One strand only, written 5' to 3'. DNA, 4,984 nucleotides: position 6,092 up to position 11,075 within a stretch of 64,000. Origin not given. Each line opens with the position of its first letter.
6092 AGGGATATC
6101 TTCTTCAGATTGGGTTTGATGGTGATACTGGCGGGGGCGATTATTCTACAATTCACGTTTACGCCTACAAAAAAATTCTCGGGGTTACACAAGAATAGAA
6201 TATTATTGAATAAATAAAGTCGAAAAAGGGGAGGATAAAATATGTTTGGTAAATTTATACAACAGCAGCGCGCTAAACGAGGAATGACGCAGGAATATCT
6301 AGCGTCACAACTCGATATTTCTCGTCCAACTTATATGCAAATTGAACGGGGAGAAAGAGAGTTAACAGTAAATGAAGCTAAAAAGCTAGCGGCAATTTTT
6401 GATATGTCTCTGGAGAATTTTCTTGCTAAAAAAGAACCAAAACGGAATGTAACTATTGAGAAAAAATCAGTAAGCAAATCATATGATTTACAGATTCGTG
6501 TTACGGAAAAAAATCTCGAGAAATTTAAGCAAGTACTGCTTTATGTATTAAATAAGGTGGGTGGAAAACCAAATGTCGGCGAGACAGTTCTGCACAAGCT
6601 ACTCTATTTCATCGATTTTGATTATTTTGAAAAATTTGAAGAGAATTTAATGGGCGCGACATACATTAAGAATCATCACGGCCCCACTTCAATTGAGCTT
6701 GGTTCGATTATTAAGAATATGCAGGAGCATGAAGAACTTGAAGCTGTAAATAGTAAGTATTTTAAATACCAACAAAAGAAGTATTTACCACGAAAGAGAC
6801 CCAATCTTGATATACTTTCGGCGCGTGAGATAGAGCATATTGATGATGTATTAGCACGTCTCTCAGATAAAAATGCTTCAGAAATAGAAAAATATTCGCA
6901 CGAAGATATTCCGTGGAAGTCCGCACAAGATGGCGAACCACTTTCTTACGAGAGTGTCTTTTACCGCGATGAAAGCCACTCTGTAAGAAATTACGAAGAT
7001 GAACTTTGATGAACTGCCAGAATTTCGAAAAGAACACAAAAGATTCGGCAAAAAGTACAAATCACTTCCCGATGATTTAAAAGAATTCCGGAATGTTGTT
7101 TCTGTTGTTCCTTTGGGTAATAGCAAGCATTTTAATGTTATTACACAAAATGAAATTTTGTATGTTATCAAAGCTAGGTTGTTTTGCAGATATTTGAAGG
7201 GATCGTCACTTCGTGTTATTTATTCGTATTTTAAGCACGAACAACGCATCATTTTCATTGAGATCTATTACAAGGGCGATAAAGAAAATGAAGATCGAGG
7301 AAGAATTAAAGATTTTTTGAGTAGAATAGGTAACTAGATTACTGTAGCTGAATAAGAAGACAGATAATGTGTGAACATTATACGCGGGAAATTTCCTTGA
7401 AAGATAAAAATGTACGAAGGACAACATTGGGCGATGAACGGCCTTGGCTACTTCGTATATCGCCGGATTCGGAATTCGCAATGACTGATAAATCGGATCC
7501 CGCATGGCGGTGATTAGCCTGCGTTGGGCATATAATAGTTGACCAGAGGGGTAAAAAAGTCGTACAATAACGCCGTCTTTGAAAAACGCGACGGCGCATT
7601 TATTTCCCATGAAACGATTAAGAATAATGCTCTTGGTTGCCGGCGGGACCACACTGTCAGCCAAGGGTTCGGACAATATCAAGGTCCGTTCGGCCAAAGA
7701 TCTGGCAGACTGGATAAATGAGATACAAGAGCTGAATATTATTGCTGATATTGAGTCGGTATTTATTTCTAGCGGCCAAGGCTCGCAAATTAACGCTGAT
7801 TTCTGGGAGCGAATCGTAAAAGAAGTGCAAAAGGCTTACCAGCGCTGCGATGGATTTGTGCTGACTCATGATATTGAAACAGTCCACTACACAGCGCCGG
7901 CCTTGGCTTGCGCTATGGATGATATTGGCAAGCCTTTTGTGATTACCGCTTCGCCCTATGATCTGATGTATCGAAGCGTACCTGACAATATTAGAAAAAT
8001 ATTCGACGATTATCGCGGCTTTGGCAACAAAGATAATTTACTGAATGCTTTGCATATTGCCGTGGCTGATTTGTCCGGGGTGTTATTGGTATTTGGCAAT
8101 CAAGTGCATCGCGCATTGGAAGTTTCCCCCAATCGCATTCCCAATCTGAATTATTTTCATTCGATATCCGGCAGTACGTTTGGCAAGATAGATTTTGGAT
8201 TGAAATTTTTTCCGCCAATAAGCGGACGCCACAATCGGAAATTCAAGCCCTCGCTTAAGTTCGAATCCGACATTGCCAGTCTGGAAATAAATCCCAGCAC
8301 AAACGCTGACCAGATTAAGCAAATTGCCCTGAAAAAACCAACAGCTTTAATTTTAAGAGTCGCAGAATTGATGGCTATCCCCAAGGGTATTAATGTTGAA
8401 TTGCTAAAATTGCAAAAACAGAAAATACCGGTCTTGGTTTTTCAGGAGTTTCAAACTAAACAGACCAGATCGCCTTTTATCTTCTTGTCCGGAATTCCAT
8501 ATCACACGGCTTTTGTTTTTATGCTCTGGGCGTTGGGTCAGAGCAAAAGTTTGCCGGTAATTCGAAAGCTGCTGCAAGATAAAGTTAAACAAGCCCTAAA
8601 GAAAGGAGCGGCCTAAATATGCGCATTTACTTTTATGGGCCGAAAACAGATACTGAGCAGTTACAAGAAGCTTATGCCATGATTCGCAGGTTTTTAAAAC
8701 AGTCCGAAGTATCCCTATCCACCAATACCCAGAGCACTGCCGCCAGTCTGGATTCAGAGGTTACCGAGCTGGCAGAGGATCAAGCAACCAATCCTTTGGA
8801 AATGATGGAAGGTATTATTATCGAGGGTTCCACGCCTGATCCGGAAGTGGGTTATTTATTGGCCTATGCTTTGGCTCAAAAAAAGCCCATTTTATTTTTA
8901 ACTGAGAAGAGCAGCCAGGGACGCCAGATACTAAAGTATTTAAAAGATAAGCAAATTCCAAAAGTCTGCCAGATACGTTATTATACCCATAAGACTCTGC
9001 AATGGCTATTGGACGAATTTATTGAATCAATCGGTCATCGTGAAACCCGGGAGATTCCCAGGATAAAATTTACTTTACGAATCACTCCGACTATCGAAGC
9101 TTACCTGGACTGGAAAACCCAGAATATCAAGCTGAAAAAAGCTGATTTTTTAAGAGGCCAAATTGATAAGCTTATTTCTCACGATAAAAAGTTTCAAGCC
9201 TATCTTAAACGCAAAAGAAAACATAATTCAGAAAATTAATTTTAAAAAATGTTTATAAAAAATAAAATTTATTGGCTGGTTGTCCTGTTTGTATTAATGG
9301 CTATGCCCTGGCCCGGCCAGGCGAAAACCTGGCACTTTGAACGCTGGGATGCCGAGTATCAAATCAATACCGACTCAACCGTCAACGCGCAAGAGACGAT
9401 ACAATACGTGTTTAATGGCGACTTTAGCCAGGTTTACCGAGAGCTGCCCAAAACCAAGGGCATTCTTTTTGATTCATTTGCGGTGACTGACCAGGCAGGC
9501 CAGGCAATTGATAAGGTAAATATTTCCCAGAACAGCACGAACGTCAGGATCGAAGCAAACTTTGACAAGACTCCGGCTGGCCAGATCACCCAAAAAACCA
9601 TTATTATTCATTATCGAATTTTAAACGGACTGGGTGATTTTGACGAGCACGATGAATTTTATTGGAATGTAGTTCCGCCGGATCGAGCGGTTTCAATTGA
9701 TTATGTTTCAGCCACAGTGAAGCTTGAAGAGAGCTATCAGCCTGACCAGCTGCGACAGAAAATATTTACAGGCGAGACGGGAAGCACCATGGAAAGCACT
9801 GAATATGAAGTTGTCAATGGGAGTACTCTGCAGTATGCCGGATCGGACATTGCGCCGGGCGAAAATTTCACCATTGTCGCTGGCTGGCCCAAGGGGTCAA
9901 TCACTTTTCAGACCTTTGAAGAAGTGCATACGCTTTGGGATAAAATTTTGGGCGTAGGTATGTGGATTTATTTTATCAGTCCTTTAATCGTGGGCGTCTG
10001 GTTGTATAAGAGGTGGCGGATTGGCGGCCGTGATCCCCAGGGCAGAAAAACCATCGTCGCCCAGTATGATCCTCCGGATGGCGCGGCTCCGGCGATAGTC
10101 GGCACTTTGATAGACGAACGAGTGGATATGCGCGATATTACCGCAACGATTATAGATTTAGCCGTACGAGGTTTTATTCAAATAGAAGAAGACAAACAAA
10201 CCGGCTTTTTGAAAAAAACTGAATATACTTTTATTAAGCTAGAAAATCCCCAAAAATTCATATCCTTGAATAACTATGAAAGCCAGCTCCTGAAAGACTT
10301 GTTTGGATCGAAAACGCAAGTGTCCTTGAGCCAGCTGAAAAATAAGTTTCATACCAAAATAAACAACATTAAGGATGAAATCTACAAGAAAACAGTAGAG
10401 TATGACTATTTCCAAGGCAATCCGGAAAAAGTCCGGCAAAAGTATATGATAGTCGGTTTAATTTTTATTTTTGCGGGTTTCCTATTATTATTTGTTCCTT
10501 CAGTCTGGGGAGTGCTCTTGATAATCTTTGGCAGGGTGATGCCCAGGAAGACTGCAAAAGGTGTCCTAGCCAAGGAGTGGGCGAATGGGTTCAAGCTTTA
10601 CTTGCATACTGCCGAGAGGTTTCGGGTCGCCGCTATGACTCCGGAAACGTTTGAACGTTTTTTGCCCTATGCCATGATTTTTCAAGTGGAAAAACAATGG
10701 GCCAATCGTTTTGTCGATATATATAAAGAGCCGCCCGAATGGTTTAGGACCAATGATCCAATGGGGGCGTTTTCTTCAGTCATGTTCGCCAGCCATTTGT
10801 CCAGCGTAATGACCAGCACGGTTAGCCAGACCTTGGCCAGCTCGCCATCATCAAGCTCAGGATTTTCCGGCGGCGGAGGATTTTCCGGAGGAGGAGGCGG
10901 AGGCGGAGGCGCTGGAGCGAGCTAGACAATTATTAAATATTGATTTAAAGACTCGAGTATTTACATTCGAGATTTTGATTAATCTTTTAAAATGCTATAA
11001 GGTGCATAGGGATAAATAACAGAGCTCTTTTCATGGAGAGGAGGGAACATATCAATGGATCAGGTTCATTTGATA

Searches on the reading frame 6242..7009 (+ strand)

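Call 28: search_protein_families(library=pfam, proteins=[window:6242-7009:+], max_evalue=0.0001)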
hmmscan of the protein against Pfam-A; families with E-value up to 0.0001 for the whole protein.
window:6242-7009:+ (255 aa): 4 families
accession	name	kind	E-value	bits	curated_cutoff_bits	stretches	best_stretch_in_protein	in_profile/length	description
PF13274.11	SocA_Panacea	-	3.9e-17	63.6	25.7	1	117-226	1-113/113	Antitoxin SocA-like, Panacea domain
PF01381.28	HTH_3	-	4.6e-13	49.4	23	1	6-58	1-53/55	Helix-turn-helix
PF12844.13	HTH_19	-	3.1e-08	33.9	30.2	1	3-64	1-62/64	Helix-turn-helix domain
PF13560.12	HTH_31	-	1e-06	29.4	27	1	2-56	2-57/64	Helix-turn-helix domain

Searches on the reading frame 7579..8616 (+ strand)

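Call 27: search_protein_families(library=pfam, proteins=[window:7579-8616:+], max_evalue=0.0001)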
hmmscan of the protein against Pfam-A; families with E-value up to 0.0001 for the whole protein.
window:7579-8616:+ (345 aa): 1 family
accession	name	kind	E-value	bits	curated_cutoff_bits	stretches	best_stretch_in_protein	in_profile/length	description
PF00710.25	Asparaginase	-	5e-26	91.9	22.5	1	15-126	1-113/193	Asparaginase, N-terminal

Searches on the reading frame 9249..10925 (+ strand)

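Call 27: search_protein_families(library=pfam, proteins=[window:9249-10925:+], max_evalue=0.0001)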
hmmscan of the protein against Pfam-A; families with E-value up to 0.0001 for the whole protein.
window:9249-10925:+ (558 aa): 2 families
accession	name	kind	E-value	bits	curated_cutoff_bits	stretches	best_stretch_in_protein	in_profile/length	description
PF20990.2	DUF2207_C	-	1.7e-37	129.9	33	1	272-488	3-247/247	Predicted membrane protein (DUF2207) C-terminal domain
PF09972.14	DUF2207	-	3.2e-18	66.9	24.4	1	31-213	3-172/172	Predicted membrane protein (DUF2207) N-terminal domain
